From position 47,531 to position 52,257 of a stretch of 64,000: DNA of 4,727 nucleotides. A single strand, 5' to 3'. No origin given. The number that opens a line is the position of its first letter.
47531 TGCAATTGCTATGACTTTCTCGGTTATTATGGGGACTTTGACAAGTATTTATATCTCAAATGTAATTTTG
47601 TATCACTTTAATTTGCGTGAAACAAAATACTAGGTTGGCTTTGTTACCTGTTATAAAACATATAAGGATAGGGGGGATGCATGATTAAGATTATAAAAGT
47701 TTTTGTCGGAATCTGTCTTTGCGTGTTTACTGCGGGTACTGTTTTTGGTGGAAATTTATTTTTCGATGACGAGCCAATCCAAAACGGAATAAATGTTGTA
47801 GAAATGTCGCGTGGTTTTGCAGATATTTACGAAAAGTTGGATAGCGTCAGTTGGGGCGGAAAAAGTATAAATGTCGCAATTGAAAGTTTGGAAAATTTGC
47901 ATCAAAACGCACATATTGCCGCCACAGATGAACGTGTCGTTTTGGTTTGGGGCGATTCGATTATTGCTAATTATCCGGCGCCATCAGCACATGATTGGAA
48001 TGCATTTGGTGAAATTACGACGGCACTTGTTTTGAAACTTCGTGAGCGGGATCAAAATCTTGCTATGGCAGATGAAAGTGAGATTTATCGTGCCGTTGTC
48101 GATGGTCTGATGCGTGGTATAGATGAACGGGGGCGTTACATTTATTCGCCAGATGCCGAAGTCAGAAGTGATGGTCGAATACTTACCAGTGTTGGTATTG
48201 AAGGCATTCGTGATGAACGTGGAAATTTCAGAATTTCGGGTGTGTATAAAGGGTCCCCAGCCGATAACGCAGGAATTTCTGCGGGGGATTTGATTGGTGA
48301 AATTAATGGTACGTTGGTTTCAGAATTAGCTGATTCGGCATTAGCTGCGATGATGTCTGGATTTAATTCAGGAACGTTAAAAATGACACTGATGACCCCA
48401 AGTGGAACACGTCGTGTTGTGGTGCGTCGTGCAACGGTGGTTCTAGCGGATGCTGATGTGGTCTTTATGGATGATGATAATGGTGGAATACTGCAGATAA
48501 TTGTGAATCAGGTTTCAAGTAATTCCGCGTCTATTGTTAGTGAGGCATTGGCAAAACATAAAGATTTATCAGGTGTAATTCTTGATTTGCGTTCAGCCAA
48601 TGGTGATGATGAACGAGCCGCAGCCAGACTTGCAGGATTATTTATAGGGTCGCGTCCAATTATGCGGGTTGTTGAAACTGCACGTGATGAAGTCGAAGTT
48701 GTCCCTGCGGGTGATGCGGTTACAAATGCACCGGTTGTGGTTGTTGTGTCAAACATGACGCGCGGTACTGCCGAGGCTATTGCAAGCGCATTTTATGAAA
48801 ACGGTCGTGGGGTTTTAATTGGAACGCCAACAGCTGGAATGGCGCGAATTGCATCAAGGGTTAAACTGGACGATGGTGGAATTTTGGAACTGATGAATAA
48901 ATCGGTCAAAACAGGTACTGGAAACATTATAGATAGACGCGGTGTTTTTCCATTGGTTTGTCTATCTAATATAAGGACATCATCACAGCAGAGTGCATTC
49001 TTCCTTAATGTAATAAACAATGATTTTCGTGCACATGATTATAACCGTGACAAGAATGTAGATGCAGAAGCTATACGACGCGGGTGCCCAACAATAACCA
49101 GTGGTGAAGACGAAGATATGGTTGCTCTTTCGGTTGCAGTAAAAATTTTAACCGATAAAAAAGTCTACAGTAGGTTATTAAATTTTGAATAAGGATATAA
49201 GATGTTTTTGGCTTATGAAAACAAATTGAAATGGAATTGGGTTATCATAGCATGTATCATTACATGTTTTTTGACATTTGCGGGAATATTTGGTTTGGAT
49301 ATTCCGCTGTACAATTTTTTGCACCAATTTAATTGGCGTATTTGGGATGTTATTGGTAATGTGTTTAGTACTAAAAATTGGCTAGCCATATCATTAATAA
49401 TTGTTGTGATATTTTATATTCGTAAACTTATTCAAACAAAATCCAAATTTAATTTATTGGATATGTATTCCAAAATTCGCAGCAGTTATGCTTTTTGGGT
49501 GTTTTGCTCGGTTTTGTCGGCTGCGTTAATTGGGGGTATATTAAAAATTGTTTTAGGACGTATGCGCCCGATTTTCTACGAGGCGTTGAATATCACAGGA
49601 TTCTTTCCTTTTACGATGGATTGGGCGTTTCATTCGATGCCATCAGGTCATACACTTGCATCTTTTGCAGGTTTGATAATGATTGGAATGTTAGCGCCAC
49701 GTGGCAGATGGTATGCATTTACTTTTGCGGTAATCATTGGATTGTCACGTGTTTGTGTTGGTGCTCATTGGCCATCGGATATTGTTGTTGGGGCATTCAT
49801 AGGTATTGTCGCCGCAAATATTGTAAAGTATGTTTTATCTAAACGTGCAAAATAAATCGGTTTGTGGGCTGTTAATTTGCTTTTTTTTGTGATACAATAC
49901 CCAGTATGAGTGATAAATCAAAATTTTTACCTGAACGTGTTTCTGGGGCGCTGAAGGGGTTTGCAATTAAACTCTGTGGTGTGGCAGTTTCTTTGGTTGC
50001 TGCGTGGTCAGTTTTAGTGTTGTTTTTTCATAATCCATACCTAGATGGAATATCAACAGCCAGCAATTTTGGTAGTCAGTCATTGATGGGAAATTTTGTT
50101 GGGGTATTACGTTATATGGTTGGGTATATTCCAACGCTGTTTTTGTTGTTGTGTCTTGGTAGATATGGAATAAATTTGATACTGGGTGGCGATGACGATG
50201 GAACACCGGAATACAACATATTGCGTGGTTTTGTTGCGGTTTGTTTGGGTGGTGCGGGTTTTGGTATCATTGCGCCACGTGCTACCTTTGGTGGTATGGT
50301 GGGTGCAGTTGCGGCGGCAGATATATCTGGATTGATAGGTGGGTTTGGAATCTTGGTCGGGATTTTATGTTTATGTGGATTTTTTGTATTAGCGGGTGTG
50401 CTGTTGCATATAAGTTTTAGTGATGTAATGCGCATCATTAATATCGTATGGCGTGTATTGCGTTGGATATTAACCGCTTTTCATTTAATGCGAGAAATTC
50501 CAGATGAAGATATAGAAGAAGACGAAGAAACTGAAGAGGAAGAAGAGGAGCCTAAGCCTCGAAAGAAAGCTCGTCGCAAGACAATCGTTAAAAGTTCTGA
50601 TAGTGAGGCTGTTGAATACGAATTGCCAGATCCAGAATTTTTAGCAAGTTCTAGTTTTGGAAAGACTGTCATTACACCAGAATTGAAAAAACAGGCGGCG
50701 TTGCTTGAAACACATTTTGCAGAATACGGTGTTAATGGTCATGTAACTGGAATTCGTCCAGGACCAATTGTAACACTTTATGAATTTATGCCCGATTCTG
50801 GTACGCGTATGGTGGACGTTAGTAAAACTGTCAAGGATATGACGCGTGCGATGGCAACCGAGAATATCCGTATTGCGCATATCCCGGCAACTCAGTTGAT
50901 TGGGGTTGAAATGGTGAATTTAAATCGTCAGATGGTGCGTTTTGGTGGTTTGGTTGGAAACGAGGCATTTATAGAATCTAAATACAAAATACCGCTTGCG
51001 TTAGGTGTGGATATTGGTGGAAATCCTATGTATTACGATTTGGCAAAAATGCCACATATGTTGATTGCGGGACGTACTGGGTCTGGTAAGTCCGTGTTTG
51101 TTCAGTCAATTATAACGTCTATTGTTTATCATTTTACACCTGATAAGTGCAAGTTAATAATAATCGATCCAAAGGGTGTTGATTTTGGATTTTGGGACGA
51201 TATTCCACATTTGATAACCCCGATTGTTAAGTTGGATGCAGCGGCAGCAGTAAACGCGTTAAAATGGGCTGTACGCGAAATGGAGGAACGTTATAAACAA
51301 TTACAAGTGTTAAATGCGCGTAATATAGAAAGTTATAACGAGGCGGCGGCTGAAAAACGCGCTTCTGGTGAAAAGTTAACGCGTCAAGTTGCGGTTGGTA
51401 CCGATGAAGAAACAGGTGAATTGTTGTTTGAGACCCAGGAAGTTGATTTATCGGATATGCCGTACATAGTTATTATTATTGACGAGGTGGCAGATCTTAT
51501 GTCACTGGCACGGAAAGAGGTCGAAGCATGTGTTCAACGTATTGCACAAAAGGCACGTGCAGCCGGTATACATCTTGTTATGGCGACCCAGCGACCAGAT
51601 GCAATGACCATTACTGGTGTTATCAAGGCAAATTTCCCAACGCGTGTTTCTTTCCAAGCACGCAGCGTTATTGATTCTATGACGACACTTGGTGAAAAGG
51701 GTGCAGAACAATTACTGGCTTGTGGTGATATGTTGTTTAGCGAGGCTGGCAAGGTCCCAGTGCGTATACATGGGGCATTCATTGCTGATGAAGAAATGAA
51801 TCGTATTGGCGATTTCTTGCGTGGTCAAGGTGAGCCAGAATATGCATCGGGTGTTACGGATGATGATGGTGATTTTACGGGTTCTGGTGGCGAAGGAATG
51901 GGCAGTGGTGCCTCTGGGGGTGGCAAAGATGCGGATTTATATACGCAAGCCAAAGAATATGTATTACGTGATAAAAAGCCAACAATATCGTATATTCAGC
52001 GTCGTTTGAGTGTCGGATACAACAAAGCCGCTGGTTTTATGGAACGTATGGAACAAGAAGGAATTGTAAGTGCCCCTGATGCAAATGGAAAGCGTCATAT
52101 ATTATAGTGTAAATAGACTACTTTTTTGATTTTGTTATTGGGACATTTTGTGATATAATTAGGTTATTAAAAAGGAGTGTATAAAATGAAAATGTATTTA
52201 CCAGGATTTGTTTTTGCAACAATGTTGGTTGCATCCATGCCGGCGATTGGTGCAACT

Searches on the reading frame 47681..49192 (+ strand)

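Call 17: search_protein_families(library=pfam, proteins=[window:47681-49192:+], max_evalue=0.001)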
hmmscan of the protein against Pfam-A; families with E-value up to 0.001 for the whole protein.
window:47681-49192:+ (503 aa): 4 families
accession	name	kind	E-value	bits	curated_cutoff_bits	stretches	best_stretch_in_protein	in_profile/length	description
PF03572.23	Peptidase_S41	-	2.9e-19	69.7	24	1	273-424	5-161/165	Peptidase family S41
PF17820.7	PDZ_6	-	1.6e-08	34.6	27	1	185-218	2-35/54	PDZ domain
PF00595.29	PDZ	-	2.4e-08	34.7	23.2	1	174-237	17-80/81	PDZ domain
PF13180.12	PDZ_2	-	6.5e-05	23.6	27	1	178-230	9-60/80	PDZ domain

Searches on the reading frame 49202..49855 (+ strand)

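Call 17: search_protein_families(library=pfam, proteins=[window:49202-49855:+], max_evalue=0.001)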
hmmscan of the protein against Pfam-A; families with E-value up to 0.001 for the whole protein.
window:49202-49855:+ (217 aa): 2 families
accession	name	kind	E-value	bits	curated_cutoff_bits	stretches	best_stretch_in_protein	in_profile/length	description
PF01569.27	PAP2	-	6.6e-25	87.8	27.2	1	98-215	3-128/130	PAP2 superfamily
PF14378.12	PAP2_3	-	2.9e-05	24.4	27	1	140-205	121-188/190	PAP2 superfamily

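Call 69: search_protein_families(library=ncbifam, proteins=[window:49202-49855:+], max_evalue=0.0001)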
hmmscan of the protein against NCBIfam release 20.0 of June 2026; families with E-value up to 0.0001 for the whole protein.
window:49202-49855:+ (217 aa): 2 families
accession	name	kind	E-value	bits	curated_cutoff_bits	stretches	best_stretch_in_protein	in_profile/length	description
NF047884.1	UdeprDiPSep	equivalog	6.3e-11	42.5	250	1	64-208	43-183/188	undecaprenyl-diphosphatase SepP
NF007975.0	PRK10699.1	equivalog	4.5e-08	32.8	261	1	144-213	157-231/254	phosphatidylglycerophosphatase B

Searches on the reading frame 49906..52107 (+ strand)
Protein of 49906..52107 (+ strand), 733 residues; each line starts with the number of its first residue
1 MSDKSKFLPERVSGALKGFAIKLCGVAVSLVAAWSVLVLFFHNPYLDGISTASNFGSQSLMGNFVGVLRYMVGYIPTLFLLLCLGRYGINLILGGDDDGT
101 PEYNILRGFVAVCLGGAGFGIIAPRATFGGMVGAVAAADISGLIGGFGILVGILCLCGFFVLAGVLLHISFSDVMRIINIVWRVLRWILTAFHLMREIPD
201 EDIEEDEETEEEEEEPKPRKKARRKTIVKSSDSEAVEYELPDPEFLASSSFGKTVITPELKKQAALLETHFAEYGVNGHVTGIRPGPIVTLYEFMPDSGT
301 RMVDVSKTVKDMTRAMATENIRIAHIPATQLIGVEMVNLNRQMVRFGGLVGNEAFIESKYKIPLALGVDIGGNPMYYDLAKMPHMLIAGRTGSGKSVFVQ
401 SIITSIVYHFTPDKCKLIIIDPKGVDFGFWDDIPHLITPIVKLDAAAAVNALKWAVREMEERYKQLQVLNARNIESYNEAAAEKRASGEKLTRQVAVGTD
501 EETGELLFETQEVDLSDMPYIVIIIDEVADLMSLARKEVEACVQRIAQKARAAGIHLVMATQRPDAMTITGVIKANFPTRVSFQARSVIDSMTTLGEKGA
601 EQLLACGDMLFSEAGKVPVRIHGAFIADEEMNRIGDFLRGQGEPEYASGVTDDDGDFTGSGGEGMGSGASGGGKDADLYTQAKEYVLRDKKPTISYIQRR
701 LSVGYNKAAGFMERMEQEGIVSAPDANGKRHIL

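Call 17: search_protein_families(library=pfam, proteins=[window:49906-52107:+], max_evalue=0.001)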
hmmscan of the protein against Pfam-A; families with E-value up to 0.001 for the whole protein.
window:49906-52107:+ (733 aa): 6 families
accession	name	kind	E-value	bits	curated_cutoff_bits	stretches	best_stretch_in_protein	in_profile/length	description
PF01580.24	FtsK_SpoIIIE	-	1.5e-59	201.6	24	1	353-564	9-219/221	FtsK/SpoIIIE family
PF09397.16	FtsK_gamma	-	1.7e-20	73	30.6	1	675-733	3-61/63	Ftsk gamma domain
PF17854.6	FtsK_alpha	-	1.3e-18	67.5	22.9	1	240-337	1-100/101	FtsK alpha domain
PF01935.23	DUF87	-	6.3e-08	33.4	23.2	1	374-431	13-68/220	Helicase HerA, central domain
PF12846.13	AAA_10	-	0.00022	20.9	27.5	0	382-436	21-71/362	AAA-like domain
PF00270.35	DEAD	-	0.00037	20.7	26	0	477-561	80-159/167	DEAD/DEAH box helicase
